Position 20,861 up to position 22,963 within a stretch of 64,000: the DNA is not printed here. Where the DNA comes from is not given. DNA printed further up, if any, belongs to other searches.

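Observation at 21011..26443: Stand-alone YcaO next to a B12-radical SAM, a GNAT and a secreted C25-like peptidase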

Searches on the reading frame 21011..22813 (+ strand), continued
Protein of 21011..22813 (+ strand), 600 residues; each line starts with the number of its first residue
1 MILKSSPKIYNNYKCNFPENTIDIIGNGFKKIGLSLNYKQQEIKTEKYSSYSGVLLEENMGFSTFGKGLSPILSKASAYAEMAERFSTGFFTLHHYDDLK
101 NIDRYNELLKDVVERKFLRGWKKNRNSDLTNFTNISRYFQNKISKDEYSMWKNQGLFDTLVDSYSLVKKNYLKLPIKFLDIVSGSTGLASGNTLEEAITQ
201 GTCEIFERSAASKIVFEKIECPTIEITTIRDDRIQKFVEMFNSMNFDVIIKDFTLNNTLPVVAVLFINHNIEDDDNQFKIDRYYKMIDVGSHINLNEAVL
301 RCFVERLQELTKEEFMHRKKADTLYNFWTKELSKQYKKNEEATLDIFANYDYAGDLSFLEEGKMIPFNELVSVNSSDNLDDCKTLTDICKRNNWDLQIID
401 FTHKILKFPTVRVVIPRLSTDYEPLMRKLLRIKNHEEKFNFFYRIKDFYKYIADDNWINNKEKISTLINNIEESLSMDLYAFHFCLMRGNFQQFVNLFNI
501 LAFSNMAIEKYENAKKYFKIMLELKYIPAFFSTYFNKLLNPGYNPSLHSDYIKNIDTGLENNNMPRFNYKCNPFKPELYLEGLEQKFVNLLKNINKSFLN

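Call 47: find_encoding_contigs(protein=P0026, flank=8000, max_places=2)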
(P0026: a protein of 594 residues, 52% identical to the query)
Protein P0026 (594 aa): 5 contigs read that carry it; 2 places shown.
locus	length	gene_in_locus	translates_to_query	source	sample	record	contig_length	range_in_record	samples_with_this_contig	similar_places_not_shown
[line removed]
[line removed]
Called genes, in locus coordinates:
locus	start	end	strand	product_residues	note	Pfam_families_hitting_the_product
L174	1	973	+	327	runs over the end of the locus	PF00348:polyprenyl_synt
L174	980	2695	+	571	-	PF00749:tRNA-synt_1c, PF03950:tRNA-synt_1c_C, PF20974:tRNA-synt_1c_C2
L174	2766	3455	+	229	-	PF12840:HTH_20 (weak), PF13412:HTH_24 (weak), PF24266:HTH_HVO_0163_N, PF09339:HTH_IclR (faint), PF01047:MarR (faint), PF01022:HTH_5 (faint)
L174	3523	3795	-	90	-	PF00736:EF1_GNE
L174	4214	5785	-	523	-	-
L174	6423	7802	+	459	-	PF01364:Peptidase_C25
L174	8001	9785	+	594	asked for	PF02624:YcaO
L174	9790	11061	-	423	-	PF01841:Transglut_core (weak)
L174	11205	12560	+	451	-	PF02310:B12-binding, PF04055:Radical_SAM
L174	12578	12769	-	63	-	-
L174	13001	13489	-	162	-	PF13620:CarboxypepD_reg (weak)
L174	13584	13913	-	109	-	-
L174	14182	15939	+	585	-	PF05935:Arylsulfotrans, PF14269:Arylsulfotran_2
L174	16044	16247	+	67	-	PF02796:HTH_7 (weak), PF13384:HTH_23 (faint)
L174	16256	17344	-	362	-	PF03706:LPG_synthase_TM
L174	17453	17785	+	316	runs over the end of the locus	PF04055:Radical_SAM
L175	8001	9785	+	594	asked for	PF02624:YcaO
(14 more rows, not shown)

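Call 49: predict_structure(alignment_id=A1)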
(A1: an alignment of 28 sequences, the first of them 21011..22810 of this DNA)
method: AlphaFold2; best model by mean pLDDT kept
length: 600 residues; sequences in the alignment: 28
mean_pLDDT: 89.9   pTM: 0.91
mean pLDDT of the five models: 89.9, 89.7, 89.0, 88.5, 87.5
residues with pLDDT >= 90: 426; 70-90: 130; 50-70: 32; < 50: 12
segments of 3 or more residues with pLDDT < 50: 531-534, 536-542
pLDDT, mean of each block of 10 residues (from residue 1): 94 92 97 92 77 86 88 95 96 69 89 95 94 92 91 94 97 95 92 97 95 92 97 94 96 96 97 94 93 96 89 90 96 89 60 86 97 95 98 97 96 94 82 91 93 92 98 94 85 87 96 96 72 46 74 95 91 73 80 92
secondary structure, 60 per line:
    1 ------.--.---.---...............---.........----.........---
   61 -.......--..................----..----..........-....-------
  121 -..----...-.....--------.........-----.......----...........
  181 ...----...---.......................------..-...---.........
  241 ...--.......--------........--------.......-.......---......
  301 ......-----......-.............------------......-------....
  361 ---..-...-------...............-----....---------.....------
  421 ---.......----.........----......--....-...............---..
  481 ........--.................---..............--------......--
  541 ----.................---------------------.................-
elements in order: H18-32 E36-44 E49-57 E62-68 H71-88 H99-108 H110-113 H132-136 H145-153 E159-165 E170-175 H176-183 E188-190 H194-216 H232-243 E246-252 E261-268 H277-283 E285-291 H295-306 H312-317 H319-331 H344-349 H357-360 H378-391 E397-400 E410-414 H424-430 H435-443 H448-453 H456-459 H461-475 H479-482 E483-488 E491-496 H497-507 H511-524 H533-538 H545-561 H583-599

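Call 54: fold_search(model_id=the predicted structure, library=pdb)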
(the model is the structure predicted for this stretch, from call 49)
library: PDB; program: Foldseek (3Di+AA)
matches with E <= 10: 250; with E <= 0.001: 41
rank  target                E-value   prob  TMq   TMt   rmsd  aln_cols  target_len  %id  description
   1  4q86_G                6.8e-19  1.00  0.55  0.57  10.5       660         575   15  YcaO with AMP Bound (released 2014-08-13)
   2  4q85_D                1.4e-18  1.00  0.55  0.57  10.0       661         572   14  YcaO with Non-hydrolyzable ATP (AMPCPP) Bound (released 2014-08-13)
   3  4q86_E                1.5e-18  1.00  0.54  0.56  10.5       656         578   15  YcaO with AMP Bound (released 2014-08-13)
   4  4q86_A                1.6e-18  1.00  0.56  0.58  10.4       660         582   15  YcaO with AMP Bound (released 2014-08-13)
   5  4q85_E                2.3e-18  1.00  0.54  0.57  10.3       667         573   15  YcaO with Non-hydrolyzable ATP (AMPCPP) Bound (released 2014-08-13)
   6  4q86_B                3.0e-18  1.00  0.55  0.56  10.4       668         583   15  YcaO with AMP Bound (released 2014-08-13)
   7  4q85_B                3.9e-18  1.00  0.54  0.56  10.4       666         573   15  YcaO with Non-hydrolyzable ATP (AMPCPP) Bound (released 2014-08-13)
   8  4q86_F                5.9e-18  1.00  0.55  0.57  10.4       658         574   15  YcaO with AMP Bound (released 2014-08-13)
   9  4q85_A                6.5e-18  1.00  0.52  0.55  12.0       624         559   16  YcaO with Non-hydrolyzable ATP (AMPCPP) Bound (released 2014-08-13)
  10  4q85_H                9.8e-18  1.00  0.54  0.56  10.4       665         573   15  YcaO with Non-hydrolyzable ATP (AMPCPP) Bound (released 2014-08-13)
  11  4q86_C                9.8e-18  1.00  0.54  0.56  10.6       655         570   15  YcaO with AMP Bound (released 2014-08-13)
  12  4q84_B                2.0e-17  1.00  0.51  0.53  12.7       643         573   15  Apo YcaO (released 2014-08-13)
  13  4q85_C                3.9e-17  1.00  0.52  0.54   8.5       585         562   17  YcaO with Non-hydrolyzable ATP (AMPCPP) Bound (released 2014-08-13)
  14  4q85_F                4.1e-17  1.00  0.51  0.54  12.4       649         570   16  YcaO with Non-hydrolyzable ATP (AMPCPP) Bound (released 2014-08-13)
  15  4q84_A                7.4e-17  1.00  0.51  0.53  12.2       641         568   16  Apo YcaO (released 2014-08-13)
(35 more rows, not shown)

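Call 55: list_cluster_members(proteins=[P0001, P0016, P0019, P0043, P0053, P0095, P0097])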
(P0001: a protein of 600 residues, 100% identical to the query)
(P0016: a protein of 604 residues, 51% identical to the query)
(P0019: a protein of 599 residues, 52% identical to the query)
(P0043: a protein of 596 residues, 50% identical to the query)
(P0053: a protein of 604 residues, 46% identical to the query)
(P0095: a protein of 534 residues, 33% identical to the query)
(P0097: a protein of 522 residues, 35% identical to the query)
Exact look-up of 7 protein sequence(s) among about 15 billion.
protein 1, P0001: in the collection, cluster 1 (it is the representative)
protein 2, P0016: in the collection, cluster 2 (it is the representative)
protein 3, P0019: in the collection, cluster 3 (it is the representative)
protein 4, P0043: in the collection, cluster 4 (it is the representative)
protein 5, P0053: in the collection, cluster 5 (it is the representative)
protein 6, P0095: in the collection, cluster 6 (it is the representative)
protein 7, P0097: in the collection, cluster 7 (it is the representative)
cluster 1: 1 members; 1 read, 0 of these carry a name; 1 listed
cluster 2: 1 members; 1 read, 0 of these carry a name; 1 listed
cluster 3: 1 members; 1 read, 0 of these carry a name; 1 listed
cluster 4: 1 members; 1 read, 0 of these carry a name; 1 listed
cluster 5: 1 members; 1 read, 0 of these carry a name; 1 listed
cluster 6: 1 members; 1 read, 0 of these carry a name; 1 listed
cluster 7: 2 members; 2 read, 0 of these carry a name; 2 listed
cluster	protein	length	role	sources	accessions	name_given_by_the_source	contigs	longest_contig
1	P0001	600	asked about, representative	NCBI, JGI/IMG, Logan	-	-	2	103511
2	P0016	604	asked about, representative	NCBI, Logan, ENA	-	-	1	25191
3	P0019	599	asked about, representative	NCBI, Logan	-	-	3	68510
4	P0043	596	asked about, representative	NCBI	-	-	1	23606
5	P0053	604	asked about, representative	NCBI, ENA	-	-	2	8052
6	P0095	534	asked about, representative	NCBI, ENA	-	-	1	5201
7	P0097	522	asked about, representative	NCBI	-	-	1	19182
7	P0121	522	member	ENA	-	-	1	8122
